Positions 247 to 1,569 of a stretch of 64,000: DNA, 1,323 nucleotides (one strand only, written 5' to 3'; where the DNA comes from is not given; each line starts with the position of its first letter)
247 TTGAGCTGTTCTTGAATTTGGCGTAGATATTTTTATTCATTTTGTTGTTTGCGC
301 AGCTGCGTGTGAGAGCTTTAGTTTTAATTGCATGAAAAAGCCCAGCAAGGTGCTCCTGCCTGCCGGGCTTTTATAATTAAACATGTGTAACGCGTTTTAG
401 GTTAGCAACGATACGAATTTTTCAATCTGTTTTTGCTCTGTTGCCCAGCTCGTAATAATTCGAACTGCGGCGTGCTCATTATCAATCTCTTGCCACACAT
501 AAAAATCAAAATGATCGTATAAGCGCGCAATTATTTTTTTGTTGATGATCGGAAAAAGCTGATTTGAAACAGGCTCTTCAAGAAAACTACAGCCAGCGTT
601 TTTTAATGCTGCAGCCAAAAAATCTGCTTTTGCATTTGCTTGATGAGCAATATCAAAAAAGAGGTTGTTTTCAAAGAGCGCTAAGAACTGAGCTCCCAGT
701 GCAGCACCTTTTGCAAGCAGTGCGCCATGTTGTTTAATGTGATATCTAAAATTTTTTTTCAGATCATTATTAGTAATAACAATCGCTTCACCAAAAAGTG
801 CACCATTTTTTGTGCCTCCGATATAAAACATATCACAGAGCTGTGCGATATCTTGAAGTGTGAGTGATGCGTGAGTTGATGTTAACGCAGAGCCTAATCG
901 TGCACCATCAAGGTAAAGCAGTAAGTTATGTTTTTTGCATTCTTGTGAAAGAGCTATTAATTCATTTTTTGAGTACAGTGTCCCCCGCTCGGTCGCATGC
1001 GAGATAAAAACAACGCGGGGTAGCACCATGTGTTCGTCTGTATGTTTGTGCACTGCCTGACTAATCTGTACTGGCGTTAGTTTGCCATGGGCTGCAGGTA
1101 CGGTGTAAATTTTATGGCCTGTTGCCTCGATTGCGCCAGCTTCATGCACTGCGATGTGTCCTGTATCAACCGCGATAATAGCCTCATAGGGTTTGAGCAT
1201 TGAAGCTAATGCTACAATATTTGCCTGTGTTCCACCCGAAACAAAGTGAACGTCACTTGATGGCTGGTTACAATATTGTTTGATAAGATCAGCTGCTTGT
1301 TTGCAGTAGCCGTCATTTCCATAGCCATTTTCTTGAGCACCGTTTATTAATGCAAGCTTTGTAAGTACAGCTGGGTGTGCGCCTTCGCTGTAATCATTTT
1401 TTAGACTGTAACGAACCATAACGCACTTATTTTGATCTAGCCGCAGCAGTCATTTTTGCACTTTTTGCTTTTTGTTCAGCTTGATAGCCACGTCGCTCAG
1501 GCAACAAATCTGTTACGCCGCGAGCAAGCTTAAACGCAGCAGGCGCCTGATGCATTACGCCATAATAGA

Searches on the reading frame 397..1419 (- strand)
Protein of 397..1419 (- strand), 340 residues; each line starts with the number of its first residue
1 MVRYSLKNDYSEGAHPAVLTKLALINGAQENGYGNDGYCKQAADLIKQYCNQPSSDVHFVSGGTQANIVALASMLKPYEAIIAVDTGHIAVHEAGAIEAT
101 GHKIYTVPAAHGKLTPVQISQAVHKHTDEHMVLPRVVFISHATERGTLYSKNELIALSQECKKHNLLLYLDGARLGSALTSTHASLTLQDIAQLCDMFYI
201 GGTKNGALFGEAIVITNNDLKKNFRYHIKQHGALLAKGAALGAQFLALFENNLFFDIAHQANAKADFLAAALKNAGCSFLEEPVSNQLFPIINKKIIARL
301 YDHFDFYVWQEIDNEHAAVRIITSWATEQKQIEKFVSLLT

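Call 11: search_protein_families(library=ncbifam, proteins=[window:397-1419:-], max_evalue=0.00001)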
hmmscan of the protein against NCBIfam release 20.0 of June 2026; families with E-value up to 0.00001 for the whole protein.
window:397-1419:- (340 aa): 2 families
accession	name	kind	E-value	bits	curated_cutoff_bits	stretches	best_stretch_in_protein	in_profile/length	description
NF007825.0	PRK10534.1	equivalog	8.9e-18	64.4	312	1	56-337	51-325/333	low-specificity L-threonine aldolase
NF041359.1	GntG_guanitoxin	subfamily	5.6e-15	55.3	230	1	57-339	56-341/343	GntG family PLP-dependent aldolase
